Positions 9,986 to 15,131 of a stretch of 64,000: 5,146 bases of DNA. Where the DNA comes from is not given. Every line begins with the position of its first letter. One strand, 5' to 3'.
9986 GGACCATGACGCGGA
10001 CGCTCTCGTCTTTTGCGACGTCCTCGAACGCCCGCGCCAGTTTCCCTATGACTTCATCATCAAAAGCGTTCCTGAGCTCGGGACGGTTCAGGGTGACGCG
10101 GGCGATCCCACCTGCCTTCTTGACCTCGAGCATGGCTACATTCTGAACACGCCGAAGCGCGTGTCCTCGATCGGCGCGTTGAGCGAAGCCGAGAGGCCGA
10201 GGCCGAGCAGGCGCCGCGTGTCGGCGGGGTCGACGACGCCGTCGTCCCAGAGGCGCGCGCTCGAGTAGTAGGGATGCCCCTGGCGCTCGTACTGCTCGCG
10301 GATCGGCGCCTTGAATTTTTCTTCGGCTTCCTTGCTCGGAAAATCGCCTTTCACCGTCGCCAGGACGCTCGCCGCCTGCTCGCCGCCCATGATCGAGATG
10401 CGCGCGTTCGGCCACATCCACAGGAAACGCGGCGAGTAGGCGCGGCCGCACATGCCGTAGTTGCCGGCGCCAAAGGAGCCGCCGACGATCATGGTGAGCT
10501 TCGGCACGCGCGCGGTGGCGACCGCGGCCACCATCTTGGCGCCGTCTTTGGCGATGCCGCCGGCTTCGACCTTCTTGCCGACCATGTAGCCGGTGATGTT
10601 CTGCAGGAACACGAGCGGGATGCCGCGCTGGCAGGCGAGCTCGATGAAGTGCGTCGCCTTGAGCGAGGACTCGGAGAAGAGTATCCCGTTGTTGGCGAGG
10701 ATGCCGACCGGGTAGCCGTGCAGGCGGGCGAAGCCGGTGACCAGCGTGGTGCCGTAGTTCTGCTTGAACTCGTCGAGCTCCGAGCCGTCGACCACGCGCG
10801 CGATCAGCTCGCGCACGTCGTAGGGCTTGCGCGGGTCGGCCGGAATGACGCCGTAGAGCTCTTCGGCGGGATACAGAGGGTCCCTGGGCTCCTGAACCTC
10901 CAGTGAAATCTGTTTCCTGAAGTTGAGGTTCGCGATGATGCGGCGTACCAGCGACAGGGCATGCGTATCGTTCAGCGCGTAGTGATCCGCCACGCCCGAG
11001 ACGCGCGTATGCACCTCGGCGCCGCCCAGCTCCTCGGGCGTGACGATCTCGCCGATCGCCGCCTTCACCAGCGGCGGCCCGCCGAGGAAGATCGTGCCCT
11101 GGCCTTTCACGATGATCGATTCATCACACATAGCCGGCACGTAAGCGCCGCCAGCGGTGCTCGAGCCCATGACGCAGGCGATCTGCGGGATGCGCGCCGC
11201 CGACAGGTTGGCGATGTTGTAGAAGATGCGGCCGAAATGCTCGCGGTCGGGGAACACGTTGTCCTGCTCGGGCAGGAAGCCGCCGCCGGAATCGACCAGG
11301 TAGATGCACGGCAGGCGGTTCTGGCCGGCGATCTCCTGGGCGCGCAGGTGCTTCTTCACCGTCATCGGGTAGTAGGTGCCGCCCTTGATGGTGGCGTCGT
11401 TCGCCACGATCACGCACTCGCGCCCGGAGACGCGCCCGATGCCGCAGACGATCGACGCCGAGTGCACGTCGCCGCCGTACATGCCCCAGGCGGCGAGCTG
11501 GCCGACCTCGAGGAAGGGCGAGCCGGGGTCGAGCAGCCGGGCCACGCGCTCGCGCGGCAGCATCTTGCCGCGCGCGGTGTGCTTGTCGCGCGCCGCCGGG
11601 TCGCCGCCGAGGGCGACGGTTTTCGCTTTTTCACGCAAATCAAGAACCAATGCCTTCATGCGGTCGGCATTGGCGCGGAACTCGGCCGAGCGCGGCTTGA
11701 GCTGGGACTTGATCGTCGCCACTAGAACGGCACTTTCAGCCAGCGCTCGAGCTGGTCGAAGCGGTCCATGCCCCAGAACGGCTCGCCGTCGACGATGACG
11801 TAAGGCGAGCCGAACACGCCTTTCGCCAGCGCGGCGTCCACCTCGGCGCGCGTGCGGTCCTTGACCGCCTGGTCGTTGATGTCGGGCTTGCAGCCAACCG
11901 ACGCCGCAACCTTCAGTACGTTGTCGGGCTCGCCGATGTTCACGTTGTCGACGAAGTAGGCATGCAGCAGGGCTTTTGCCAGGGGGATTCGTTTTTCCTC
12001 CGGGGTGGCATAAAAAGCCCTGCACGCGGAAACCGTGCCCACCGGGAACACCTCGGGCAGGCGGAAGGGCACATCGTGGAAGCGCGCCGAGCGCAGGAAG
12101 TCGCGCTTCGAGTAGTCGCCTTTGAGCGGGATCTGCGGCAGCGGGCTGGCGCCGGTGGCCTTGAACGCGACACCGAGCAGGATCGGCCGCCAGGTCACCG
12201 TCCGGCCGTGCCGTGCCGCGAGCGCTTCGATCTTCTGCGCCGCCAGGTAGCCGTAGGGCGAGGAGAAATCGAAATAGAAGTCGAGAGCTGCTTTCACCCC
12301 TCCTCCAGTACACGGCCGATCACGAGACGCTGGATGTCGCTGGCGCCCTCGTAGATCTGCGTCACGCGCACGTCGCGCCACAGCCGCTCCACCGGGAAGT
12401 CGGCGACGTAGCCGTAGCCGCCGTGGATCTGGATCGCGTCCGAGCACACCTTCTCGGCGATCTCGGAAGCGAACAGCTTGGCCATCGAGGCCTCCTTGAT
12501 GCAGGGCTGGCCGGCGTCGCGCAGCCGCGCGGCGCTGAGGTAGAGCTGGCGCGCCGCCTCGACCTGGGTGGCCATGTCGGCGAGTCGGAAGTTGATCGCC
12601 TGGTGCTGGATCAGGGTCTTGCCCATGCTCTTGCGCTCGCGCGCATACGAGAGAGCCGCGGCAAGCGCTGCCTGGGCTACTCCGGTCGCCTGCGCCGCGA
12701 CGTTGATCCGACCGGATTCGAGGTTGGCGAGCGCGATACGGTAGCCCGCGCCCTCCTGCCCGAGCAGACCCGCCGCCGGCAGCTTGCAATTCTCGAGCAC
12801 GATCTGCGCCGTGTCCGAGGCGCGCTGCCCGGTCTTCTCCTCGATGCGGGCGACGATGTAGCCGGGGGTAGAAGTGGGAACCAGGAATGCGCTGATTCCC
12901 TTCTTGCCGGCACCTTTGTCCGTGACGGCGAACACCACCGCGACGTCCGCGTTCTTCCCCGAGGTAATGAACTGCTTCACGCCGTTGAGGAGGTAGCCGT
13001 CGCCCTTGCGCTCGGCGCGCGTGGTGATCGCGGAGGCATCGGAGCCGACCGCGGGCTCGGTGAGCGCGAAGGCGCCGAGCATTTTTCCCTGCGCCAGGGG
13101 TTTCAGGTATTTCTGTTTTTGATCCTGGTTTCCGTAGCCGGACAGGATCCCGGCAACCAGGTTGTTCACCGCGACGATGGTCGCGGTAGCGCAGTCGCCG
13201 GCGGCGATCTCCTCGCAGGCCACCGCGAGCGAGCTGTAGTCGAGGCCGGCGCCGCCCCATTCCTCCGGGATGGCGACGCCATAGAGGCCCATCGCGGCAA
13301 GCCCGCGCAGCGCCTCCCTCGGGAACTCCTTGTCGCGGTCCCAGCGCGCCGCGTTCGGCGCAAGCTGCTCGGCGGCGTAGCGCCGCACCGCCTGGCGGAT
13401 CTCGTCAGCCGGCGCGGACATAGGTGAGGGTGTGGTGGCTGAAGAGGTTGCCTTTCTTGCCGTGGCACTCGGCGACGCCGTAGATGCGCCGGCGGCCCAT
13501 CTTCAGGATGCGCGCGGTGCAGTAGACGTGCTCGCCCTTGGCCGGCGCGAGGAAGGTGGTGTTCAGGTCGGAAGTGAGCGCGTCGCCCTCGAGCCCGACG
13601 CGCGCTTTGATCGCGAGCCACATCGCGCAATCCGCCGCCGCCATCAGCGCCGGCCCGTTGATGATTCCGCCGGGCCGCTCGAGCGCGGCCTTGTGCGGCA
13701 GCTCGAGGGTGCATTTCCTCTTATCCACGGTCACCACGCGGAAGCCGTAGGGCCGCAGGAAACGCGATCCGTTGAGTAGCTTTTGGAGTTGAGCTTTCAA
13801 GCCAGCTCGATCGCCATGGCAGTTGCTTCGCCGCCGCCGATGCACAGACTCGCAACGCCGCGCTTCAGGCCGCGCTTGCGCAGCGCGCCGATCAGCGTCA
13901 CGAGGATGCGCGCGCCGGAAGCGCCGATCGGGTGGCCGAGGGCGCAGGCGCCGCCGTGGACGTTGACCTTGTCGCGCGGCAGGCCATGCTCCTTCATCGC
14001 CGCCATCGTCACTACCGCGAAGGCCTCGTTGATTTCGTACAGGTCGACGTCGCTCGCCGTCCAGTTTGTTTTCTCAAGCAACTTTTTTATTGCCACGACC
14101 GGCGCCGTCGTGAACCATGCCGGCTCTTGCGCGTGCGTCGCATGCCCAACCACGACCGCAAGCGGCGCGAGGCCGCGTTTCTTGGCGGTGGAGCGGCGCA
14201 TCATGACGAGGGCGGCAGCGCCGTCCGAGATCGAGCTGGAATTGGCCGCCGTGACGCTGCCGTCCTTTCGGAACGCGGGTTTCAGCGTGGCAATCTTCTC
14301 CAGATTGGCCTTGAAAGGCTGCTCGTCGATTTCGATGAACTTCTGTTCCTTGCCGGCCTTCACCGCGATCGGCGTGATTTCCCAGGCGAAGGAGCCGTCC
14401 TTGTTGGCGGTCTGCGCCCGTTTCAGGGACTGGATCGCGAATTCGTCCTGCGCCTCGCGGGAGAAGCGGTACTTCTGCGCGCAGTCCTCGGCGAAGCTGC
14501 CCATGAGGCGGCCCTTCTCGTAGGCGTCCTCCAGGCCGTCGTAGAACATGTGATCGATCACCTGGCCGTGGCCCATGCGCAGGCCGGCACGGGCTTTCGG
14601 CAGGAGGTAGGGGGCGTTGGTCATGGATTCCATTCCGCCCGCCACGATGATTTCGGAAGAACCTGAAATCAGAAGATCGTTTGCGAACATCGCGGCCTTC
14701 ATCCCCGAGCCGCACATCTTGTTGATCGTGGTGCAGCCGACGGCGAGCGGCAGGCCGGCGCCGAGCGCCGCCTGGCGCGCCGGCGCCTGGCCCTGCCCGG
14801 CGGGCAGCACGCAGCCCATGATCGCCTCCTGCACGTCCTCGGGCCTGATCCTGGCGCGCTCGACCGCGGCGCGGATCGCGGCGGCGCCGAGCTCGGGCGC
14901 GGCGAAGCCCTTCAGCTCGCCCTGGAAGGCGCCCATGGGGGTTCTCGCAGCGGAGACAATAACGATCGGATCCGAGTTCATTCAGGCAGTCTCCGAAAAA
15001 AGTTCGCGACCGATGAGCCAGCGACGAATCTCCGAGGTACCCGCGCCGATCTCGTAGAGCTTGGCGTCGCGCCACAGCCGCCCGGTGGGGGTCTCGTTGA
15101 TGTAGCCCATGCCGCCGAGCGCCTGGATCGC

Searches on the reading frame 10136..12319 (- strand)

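Call 57: search_protein_families(library=pfam, proteins=[window:10136-12319:-], max_evalue=0.00001)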
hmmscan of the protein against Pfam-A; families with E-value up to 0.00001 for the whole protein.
window:10136-12319:- (727 aa): 2 families
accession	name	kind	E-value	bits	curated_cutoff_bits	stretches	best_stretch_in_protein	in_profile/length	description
PF01039.27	Carboxyl_trans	-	2.1e-148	495.5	22.3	1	247-717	2-483/493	Carboxyl transferase domain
PF03255.19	ACCA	-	5e-11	42.8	23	1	288-403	92-212/310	Acetyl co-enzyme A carboxylase carboxyltransferase-like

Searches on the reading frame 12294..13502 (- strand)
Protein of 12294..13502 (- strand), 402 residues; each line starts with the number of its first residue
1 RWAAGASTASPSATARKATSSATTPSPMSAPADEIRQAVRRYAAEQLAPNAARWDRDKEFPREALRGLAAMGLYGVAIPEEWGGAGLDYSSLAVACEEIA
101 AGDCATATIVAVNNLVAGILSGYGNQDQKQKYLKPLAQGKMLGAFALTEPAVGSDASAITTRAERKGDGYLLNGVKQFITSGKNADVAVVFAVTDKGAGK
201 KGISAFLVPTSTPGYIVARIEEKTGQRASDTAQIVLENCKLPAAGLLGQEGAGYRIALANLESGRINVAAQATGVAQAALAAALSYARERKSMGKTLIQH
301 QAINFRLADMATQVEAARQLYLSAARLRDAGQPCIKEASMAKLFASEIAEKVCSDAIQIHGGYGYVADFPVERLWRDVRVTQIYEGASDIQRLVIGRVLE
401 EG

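Call 57: search_protein_families(library=pfam, proteins=[window:12294-13502:-], max_evalue=0.00001)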
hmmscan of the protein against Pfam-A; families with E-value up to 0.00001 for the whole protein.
window:12294-13502:- (402 aa): 4 families
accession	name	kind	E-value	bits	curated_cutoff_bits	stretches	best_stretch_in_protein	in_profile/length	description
PF00441.29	Acyl-CoA_dh_1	-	2e-50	171.3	22.4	1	251-399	1-149/150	Acyl-CoA dehydrogenase, C-terminal domain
PF02771.21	Acyl-CoA_dh_N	-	1.3e-35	122.6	22.9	1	33-140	5-113/113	Acyl-CoA dehydrogenase, N-terminal domain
PF08028.16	Acyl-CoA_dh_2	-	2.6e-29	102.7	22.7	1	268-388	3-133/134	Acyl-CoA dehydrogenase, C-terminal domain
PF02770.24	Acyl-CoA_dh_M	-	7.9e-26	90.5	33.3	1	144-239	1-97/97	Acyl-CoA dehydrogenase, middle domain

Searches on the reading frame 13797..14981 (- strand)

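Call 57: search_protein_families(library=pfam, proteins=[window:13797-14981:-], max_evalue=0.00001)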
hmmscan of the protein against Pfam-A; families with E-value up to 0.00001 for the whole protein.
window:13797-14981:- (394 aa): 2 families
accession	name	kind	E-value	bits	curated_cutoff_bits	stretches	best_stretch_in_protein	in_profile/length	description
PF00108.29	Thiolase_N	-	2.5e-88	296.3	26.4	1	6-264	1-260/260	Thiolase, N-terminal domain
PF02803.24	Thiolase_C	-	4.1e-43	146.4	27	1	272-392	2-122/123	Thiolase, C-terminal domain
